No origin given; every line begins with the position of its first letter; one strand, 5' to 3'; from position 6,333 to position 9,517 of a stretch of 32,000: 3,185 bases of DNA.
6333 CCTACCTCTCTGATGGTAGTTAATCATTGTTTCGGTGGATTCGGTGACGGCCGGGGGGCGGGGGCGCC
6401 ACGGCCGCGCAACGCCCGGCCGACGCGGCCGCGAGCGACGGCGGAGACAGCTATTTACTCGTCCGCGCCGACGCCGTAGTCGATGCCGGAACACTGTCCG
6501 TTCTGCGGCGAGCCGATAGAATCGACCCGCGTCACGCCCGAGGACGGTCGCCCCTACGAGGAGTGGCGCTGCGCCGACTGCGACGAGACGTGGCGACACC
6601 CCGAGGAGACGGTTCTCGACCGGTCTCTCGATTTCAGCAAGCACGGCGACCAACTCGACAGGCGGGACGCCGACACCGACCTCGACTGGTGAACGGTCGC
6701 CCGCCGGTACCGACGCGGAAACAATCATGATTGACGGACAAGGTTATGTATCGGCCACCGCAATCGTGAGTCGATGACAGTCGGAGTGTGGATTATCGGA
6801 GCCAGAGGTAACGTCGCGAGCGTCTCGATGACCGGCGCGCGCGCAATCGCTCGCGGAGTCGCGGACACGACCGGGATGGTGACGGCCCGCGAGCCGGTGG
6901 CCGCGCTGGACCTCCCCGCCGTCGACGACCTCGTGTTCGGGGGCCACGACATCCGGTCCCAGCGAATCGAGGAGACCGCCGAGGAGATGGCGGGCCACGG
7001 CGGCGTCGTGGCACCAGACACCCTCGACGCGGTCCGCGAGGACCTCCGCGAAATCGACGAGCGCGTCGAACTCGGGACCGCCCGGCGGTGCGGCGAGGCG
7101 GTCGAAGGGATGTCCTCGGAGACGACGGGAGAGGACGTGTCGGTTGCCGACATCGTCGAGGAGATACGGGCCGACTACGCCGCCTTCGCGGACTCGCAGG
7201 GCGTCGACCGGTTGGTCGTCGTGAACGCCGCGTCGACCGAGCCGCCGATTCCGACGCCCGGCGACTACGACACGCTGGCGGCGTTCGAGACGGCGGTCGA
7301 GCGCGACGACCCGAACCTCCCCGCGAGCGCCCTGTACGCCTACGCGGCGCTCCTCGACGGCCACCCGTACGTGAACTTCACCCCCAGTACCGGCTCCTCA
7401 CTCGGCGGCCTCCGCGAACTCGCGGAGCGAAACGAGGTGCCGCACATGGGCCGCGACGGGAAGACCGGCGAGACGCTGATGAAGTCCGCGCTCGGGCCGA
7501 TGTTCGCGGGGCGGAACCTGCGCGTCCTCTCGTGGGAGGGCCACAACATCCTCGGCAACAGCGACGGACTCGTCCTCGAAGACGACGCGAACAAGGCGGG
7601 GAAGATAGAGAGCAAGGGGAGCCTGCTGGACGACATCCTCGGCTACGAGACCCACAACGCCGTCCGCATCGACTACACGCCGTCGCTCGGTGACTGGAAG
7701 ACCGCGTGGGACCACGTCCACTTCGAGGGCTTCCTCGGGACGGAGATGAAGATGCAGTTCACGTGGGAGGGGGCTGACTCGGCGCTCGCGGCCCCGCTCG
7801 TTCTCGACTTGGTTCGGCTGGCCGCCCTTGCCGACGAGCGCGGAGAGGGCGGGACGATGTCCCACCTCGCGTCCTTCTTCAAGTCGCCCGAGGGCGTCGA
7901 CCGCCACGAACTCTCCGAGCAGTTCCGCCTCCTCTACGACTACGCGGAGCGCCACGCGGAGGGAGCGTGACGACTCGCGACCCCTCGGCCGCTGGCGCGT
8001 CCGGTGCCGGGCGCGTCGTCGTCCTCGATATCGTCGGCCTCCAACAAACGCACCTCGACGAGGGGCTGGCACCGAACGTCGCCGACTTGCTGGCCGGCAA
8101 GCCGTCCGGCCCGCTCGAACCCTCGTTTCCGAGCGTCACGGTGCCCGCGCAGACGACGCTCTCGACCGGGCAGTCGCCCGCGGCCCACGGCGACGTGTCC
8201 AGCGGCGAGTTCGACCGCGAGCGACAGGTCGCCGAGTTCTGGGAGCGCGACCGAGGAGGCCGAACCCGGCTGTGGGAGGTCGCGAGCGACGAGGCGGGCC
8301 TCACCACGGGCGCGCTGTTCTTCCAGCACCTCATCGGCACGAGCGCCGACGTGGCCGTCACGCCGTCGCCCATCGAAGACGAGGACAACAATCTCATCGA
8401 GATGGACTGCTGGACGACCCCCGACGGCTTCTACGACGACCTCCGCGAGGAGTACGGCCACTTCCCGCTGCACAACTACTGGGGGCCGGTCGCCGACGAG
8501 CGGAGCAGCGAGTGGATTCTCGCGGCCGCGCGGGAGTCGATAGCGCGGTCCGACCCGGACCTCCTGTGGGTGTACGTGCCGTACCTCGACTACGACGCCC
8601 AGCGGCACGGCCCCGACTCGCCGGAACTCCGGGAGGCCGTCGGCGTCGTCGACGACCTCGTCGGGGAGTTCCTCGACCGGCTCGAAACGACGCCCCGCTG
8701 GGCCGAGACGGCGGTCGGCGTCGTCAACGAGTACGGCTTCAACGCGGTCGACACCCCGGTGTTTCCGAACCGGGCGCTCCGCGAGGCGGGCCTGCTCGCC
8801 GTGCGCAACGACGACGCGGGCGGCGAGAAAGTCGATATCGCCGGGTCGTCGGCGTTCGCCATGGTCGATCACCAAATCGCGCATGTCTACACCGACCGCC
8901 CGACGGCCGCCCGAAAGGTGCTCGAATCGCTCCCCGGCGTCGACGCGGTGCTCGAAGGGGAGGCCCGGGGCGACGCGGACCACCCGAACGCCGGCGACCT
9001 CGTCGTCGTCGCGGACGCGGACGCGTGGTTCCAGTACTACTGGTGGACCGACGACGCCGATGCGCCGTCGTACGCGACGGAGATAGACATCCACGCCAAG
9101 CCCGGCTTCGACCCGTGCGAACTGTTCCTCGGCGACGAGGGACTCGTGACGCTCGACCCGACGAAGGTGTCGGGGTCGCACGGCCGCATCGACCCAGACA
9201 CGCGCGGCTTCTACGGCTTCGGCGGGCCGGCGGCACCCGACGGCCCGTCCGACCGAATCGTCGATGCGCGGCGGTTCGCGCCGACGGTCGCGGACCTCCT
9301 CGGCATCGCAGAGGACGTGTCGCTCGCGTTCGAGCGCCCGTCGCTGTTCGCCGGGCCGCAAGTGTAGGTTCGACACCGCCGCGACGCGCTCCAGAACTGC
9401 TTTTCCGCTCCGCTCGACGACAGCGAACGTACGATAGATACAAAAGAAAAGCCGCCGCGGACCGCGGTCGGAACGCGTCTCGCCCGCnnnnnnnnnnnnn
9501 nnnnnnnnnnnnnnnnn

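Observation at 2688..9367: ebo-like prenyl-cyclitol cluster in a haloarchaeon, with an inositol-phosphate synthase in the cyclase slot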

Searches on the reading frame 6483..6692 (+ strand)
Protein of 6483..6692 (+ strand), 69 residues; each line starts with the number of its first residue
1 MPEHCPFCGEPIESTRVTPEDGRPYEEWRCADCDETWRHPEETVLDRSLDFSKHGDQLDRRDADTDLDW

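Call 50: search_protein_families(library=pfam, proteins=[window:6483-6692:+], max_evalue=0.01)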
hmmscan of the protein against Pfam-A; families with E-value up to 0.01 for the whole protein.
window:6483-6692:+ (69 aa): 2 families
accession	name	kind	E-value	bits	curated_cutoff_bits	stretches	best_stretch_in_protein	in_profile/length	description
PF12760.12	Zn_ribbon_IS1595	-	0.0022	18.4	25.4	1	4-35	20-45/46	Transposase zinc-ribbon domain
PF14354.12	Lar_restr_allev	-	0.0036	18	28.6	1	4-35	5-33/58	Restriction alleviation protein Lar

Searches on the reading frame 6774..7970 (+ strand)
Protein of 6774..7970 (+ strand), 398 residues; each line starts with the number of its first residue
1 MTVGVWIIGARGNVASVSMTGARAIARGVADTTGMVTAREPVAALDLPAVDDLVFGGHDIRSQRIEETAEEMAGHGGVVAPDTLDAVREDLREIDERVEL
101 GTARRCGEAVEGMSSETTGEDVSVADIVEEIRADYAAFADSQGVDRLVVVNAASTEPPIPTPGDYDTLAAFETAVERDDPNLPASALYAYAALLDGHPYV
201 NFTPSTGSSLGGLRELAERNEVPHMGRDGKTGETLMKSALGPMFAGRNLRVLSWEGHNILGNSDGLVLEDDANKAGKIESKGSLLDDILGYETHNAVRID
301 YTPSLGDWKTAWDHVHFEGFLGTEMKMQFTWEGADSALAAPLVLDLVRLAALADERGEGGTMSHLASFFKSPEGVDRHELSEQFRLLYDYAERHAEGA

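Call 3: search_protein_families(library=pfam, proteins=[window:6774-7970:+], max_evalue=0.001)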
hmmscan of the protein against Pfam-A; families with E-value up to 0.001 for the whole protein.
window:6774-7970:+ (398 aa): 2 families
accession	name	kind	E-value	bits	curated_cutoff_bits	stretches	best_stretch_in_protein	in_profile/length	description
PF07994.18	NAD_binding_5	-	2.2e-48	165.8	25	1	3-387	1-316/321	Myo-inositol-1-phosphate synthase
PF01658.22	Inos-1-P_synth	-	2.1e-34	118.3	27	1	232-336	1-107/107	Myo-inositol-1-phosphate synthase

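Call 4: search_protein_families(library=ncbifam, proteins=[window:6774-7970:+], max_evalue=0.001)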
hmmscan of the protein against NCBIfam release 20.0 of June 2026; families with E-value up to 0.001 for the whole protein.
window:6774-7970:+ (398 aa): 1 family
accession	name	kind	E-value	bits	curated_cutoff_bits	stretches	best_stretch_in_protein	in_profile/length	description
TIGR03450.1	mycothiol_INO1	equivalog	4e-06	26.3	638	1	184-372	138-338/355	inositol-3-phosphate synthase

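Call 57: search_solved_structures(query=window:6774-7970:+, max_evalue=0.00001, show_alignments=1)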
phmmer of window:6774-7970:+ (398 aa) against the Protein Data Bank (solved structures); distinct sequences matched with E-value up to 0.00001: 12.
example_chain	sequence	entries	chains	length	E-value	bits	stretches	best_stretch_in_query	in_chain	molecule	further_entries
1u1i_A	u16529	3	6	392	1.6e-87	297.6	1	5-390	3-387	myo-inositol-1-phosphate synthase | Myo-inositol-1-phosphate synthase (Ino1)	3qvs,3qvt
3qvw_A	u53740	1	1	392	1.1e-86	294.8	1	5-390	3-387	Myo-inositol-1-phosphate synthase (Ino1)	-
3qvx_A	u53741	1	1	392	1.1e-86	294.8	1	5-390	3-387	Myo-inositol-1-phosphate synthase (Ino1)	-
3qw2_A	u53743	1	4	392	2.1e-86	293.9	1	5-390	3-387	Myo-inositol-1-phosphate synthase (Ino1)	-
7nwr_B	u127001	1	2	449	1.9e-46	162.4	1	3-386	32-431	Inositol-3-phosphate synthase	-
9m53_A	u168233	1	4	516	1.5e-26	96.9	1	49-354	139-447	Inositol-3-phosphate synthase 1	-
3cin_A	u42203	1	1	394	1.7e-26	96.7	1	5-373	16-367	Myo-inositol-1-phosphate synthase-related protein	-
9f2k_A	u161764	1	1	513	1e-25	94.2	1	52-352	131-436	inositol-3-phosphate synthase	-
1jkf_A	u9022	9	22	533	2.5e-23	86.3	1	129-349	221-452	myo-inositol-1-phosphate synthase | Inositol-3-phosphate synthase | myo-inositol-phosphate synthase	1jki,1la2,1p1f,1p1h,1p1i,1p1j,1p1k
1vko_A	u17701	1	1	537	1.2e-17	67.6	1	125-354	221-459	inositol-3-phosphate synthase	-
6k96_A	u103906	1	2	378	1.5e-10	44.2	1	185-384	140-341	Five-membered-cyclitol-phosphate synthase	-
1gr0_A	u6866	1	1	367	2.6e-06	30.3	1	184-372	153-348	INOSITOL-3-PHOSPHATE SYNTHASE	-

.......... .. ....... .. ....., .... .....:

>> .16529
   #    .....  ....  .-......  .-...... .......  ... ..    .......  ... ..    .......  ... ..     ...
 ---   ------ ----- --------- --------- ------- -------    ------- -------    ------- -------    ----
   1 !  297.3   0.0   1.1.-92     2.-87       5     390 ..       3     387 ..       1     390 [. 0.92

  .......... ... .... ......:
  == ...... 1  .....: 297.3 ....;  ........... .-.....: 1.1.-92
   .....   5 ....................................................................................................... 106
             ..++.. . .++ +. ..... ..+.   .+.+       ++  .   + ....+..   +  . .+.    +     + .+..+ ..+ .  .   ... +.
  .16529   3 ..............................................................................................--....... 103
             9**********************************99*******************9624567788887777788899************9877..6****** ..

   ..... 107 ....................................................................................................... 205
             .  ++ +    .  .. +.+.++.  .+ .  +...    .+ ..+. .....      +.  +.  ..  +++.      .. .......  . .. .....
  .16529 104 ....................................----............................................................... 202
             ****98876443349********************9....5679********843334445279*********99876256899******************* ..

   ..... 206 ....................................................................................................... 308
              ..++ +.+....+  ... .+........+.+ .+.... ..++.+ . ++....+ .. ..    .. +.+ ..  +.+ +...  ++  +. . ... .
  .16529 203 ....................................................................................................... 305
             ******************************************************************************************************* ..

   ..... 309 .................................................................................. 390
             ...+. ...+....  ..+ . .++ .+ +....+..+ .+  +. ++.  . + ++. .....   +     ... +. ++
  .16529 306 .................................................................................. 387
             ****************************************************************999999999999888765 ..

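Call 81: find_homologous_proteins(query=window:6774-7970:+, max_evalue=1e-30)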
Query window:6774-7970:+ (398 aa): 7866 proteins with E <= 1e-30 among 8000 candidates; the best 120 are listed.
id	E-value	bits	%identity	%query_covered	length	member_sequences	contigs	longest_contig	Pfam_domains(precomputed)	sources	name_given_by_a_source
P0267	2.3e-260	881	100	100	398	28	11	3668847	PF01658.23,PF07994.19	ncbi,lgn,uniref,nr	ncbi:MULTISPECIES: inositol-3-phosphate synthase [Haloferax]|uniref:Inositol-3-phosphate synthase n=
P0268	1.9e-201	688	78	99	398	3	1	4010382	PF01658.23,PF07994.19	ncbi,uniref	ncbi:inositol-3-phosphate synthase [Salinigranum sp. GCM10025319]|uniref:inositol-3-phosphate syntha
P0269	2.5e-199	681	77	99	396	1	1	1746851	PF01658.23,PF07994.19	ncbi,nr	ncbi:inositol-3-phosphate synthase [Halobacteria archaeon AArc-dxtr1]|nr:inositol-3-phosphate syntha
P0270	1.7e-198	678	76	99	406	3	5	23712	PF01658.23,PF07994.19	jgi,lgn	-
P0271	2.0e-198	678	76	99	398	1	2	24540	PF01658.23,PF07994.19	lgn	-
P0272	2.7e-198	677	76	99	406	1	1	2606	PF01658.23,PF07994.19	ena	-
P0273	1.2e-196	672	75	99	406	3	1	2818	PF01658.23,PF07994.19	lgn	-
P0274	2.8e-196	671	76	99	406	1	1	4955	PF01658.23,PF07994.19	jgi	jgi:myo-inositol-1-phosphate synthase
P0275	5.8e-196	669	75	99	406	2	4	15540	PF01658.23,PF07994.19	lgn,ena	-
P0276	1.1e-195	669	74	99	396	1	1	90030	PF01658.23,PF07994.19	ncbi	ncbi:inositol-3-phosphate synthase (plasmid) [Natrialbaceae archaeon A-arb3/5]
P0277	1.1e-195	669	75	100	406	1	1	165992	PF01658.23,PF07994.19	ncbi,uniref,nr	ncbi:inositol-3-phosphate synthase [Halorubrum sp. CSM-61]|uniref:inositol-3-phosphate synthase n=1 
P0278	1.4e-195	668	75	99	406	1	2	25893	PF01658.23,PF07994.19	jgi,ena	-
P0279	2.3e-195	668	75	99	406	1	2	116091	PF01658.23,PF07994.19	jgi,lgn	-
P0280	2.0e-194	664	74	100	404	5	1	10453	PF01658.23,PF07994.19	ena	-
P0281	5.2e-194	663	75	100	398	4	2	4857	PF01658.23,PF07994.19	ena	-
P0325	3.7e-172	591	68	100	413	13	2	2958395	PF01658.23,PF07994.19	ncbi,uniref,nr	ncbi:inositol-3-phosphate synthase [Halobellus limi]|uniref:Myo-inositol-1-phosphate synthase n=2 Ta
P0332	2.1e-170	585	67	99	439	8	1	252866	PF01658.23,PF07994.19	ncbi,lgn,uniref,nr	ncbi:myo-inositol-1-phosphate synthase [Halogeometricum rufum]|uniref:Myo-inositol-1-phosphate synth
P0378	1.0e-165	570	67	98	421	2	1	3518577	PF01658.23,PF07994.19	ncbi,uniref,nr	ncbi:inositol-3-phosphate synthase [Halomicrobium salinisoli]|uniref:inositol-3-phosphate synthase n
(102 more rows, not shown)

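Call 82: find_encoding_contigs(protein=P0378, flank=8000, max_places=1)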
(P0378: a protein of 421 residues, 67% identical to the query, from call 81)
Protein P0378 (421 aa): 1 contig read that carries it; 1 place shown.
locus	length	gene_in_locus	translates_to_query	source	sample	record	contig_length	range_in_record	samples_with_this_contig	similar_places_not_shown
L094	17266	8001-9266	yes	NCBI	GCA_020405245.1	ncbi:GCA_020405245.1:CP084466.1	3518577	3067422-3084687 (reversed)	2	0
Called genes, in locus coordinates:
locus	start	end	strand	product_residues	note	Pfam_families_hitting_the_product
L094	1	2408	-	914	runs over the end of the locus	PF01624:MutS_I, PF05188:MutS_II, PF05192:MutS_III, PF05190:MutS_IV, PF00488:MutS_V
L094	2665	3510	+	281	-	PF25231:DUF7847, PF10110:GPDPase_memb (weak)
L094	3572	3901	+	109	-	PF00085:Thioredoxin, PF13098:Thioredoxin_2 (faint)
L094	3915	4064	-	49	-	PF04945:YHS (weak)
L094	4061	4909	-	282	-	PF01261:AP_endonuc_2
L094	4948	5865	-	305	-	PF01040:UbiA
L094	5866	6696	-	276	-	PF01261:AP_endonuc_2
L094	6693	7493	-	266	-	PF01026:TatD_DNase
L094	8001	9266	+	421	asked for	PF07994:NAD_binding_5, PF01658:Inos-1-P_synth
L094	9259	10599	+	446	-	PF01663:Phosphodiest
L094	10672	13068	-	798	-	PF00933:Glyco_hydro_3, PF01915:Glyco_hydro_3_C, PF14310:Fn3-like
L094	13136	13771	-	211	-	PF01323:DSBA, PF13462:Thioredoxin_4 (weak)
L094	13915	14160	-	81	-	PF24018:DUF7331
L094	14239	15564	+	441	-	PF08543:Phos_pyr_kin, PF00294:PfkB, PF10120:ThiN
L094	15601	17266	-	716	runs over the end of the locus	PF07705:CARDB (faint)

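Call 83: find_encoding_contigs(protein=P0325, flank=8000, max_places=1)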
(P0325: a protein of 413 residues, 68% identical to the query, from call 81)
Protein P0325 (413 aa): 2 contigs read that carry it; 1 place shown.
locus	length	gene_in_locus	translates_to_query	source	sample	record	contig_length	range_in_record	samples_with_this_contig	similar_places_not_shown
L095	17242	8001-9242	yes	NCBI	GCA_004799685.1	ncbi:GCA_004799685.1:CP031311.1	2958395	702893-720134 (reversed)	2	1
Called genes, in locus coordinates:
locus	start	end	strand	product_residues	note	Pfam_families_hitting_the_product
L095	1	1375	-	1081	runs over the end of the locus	PF25596:CPSase_L_D1, PF02655:ATP-grasp_3 (faint), PF02786:CPSase_L_D2, PF02787:CPSase_L_D3, PF25596:CPSase_L_D1, PF02222:ATP-grasp, PF02786:CPSase_L_D2, PF07478:Dala_Dala_lig_C, +1 more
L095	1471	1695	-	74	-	-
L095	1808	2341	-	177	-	PF19132:DUF5815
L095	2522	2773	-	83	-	PF26028:DUF8006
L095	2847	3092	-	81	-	PF25959:DUF7996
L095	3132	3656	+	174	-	PF26045:OB_2TM_halo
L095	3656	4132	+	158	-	PF04307:YdjM (weak)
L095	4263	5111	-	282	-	PF01261:AP_endonuc_2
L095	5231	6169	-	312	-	PF01040:UbiA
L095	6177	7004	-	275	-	PF01261:AP_endonuc_2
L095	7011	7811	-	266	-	PF01026:TatD_DNase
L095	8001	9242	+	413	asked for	PF07994:NAD_binding_5, PF01658:Inos-1-P_synth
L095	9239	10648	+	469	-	PF01663:Phosphodiest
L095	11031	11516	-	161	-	PF04186:FxsA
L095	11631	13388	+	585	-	PF00085:Thioredoxin (weak), PF03190:Thioredox_DsbH, PF13098:Thioredoxin_2, PF13899:Thioredoxin_7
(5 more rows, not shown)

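Call 84: find_encoding_contigs(protein=P0332, flank=8000, max_places=1)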
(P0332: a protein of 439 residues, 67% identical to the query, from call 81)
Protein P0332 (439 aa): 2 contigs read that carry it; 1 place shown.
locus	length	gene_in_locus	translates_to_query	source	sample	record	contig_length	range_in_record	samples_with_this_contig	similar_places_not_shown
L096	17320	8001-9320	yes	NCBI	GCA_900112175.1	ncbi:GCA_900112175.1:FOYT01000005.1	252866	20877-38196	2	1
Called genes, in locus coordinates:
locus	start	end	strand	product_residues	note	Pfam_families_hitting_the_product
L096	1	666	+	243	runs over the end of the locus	PF00227:Proteasome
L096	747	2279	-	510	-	PF04107:GCS2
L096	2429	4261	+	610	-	PF04675:DNA_ligase_A_N, PF01068:DNA_ligase_A_M, PF04679:DNA_ligase_A_C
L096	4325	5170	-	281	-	PF01261:AP_endonuc_2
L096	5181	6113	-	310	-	PF01040:UbiA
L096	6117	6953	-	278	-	PF01261:AP_endonuc_2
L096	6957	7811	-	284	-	PF01026:TatD_DNase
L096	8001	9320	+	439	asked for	PF07994:NAD_binding_5, PF01658:Inos-1-P_synth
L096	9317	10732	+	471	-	PF01663:Phosphodiest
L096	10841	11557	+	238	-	PF13483:Lactamase_B_3, PF12706:Lactamase_B_2 (faint)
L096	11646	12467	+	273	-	PF12697:Abhydrolase_6, PF00561:Abhydrolase_1, PF00756:Esterase (weak), PF12146:Hydrolase_4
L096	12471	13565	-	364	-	PF04406:TP6A_N, PF20768:Topo_VI_alpha, PF21180:TOP6A-Spo11_Toprim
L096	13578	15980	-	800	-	PF02518:HATPase_c, PF13589:HATPase_c_3, PF09239:Topo-VIb_trans, PF18000:Top6b_C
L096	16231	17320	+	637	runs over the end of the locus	PF02518:HATPase_c, PF00204:DNA_gyraseB, PF01751:Toprim, PF00986:DNA_gyraseB_C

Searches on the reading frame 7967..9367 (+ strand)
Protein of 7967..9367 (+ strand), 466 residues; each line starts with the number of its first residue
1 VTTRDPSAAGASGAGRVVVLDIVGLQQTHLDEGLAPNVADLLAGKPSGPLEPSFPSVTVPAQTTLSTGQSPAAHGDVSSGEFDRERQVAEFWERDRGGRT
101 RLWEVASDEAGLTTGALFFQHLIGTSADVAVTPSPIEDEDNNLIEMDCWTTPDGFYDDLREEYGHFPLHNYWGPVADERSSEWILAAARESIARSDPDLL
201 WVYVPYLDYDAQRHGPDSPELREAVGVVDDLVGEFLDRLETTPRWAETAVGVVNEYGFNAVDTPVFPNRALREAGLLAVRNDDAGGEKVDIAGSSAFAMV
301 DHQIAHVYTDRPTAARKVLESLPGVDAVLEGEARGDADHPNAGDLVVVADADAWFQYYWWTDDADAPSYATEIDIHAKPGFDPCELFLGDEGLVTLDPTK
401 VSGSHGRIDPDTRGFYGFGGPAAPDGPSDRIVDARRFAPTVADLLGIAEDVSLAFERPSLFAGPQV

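Call 3: search_protein_families(library=pfam, proteins=[window:7967-9367:+], max_evalue=0.001)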
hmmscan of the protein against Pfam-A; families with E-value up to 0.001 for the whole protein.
window:7967-9367:+ (466 aa): 1 family
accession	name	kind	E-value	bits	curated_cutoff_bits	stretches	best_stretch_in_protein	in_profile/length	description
PF01663.27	Phosphodiest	-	2e-48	166.2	23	1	17-382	1-342/342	Type I phosphodiesterase / nucleotide pyrophosphatase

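Call 4: search_protein_families(library=ncbifam, proteins=[window:7967-9367:+], max_evalue=0.001)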
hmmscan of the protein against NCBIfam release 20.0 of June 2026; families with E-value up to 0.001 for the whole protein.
window:7967-9367:+ (466 aa): 0 families

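Call 80: search_solved_structures(query=window:7967-9367:+, max_evalue=0.001)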
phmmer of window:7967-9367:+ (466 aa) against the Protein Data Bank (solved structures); distinct sequences matched with E-value up to 0.001: 33.
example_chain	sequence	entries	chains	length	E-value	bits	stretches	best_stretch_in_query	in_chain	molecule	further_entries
7mw8_D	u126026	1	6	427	1.1e-10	44.2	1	3-93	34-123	Phosphodiesterase-nucleotide pyrophosphatase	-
2gsn_A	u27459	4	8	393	2.3e-10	43.1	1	11-93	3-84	phosphodiesterase-nucleotide pyrophosphatase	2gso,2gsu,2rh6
7n1s_A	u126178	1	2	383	6.8e-10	41.6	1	18-93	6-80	Phosphodiesterase-nucleotide pyrophosphatase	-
4zg7_A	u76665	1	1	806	3.6e-05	26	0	17-120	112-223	Ectonucleotide pyrophosphatase/phosphodiesterase family member 2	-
6w35_A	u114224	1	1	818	3.8e-05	25.9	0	17-120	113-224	Ectonucleotide pyrophosphatase/phosphodiesterase 2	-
4zg6_A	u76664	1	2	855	4.2e-05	25.8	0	17-120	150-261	Ectonucleotide pyrophosphatase/phosphodiesterase family member 2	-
5kxa_A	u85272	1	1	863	4.3e-05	25.7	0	17-120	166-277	Ectonucleotide pyrophosphatase/phosphodiesterase family member 2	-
4zg9_A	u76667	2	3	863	4.3e-05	25.7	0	17-120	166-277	Ectonucleotide pyrophosphatase/phosphodiesterase family member 2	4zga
5m7m_A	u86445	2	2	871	4.5e-05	25.7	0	17-120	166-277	Ectonucleotide pyrophosphatase/phosphodiesterase family member 2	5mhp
8c3o_A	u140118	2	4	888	4.7e-05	25.6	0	17-120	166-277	Ectonucleotide pyrophosphatase/phosphodiesterase family member 2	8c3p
5tcd_A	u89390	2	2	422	0.00013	24.2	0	193-262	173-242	Ectonucleotide pyrophosphatase/phosphodiesterase family member 7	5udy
7p0k_AAA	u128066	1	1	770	0.00018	23.7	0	17-96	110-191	Isoform 2 of Ectonucleotide pyrophosphatase/phosphodiesterase family member 2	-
7z0n_AAA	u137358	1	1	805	0.0002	23.5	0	17-96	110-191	Isoform 2 of Ectonucleotide pyrophosphatase/phosphodiesterase family member 2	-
7z3k_AAA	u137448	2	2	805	0.0002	23.5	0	17-96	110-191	Isoform 2 of Ectonucleotide pyrophosphatase/phosphodiesterase family member 2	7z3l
9ftn_A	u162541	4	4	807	0.0002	23.5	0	17-96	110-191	Isoform 2 of Ectonucleotide pyrophosphatase/phosphodiesterase family member 2 | Isoform 2 of Autotaxin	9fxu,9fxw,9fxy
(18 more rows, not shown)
